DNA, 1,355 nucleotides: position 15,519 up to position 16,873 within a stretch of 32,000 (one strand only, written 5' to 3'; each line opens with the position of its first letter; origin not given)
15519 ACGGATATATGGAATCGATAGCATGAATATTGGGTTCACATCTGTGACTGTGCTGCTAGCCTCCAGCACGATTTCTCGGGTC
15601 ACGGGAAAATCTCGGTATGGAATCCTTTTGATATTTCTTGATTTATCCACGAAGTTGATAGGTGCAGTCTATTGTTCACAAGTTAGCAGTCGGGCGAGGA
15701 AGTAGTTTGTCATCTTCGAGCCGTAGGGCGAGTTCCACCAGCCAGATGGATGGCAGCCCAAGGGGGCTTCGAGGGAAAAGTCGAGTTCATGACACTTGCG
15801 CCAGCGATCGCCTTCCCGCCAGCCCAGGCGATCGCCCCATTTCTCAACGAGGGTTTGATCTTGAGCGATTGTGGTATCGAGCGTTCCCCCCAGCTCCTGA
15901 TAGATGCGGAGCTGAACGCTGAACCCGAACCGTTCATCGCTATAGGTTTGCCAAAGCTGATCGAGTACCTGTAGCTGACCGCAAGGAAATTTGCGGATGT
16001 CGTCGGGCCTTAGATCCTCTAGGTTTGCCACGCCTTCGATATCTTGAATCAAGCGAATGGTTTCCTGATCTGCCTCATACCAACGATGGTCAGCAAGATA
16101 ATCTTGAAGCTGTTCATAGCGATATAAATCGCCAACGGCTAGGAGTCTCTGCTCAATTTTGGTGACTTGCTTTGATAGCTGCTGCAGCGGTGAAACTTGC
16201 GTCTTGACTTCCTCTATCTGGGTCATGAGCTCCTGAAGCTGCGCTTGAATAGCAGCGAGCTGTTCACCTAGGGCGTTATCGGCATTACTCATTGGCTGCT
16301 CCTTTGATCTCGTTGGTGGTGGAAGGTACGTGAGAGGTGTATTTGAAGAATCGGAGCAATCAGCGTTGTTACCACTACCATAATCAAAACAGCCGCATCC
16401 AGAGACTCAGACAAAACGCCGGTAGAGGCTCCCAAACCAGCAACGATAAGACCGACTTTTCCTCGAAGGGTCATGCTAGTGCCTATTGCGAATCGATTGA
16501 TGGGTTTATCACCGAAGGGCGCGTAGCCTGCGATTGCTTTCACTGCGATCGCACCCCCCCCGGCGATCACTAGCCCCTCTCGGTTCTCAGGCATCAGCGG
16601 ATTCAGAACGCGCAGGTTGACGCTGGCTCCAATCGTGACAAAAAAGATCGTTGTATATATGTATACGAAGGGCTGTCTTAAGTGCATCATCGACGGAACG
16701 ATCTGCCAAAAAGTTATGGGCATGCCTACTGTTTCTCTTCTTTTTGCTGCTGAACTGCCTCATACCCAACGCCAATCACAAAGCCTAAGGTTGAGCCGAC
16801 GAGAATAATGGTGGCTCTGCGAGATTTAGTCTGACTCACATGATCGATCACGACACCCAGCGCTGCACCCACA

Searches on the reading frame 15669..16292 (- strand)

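Call 7: search_protein_families(library=pfam, proteins=[window:15669-16292:-])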
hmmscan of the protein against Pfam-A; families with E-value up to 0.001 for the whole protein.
window:15669-16292:- (207 aa): 1 family
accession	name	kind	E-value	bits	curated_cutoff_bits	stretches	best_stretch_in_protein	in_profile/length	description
PF05419.17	GUN4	-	6.8e-38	130.4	29.2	1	57-188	6-135/141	GUN4-like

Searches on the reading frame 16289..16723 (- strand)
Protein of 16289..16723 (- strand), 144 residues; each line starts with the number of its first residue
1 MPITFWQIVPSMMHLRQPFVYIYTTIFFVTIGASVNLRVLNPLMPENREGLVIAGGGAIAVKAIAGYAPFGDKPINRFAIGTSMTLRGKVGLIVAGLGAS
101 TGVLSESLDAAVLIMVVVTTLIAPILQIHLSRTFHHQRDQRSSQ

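Call 7: search_protein_families(library=pfam, proteins=[window:16289-16723:-])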
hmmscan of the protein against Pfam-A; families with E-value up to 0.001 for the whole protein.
window:16289-16723:- (144 aa): 1 family
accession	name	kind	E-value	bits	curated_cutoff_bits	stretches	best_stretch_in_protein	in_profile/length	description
PF00999.27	Na_H_Exchanger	-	8e-12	45.1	26.2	1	18-126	257-373/375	Sodium/hydrogen exchanger, transmembrane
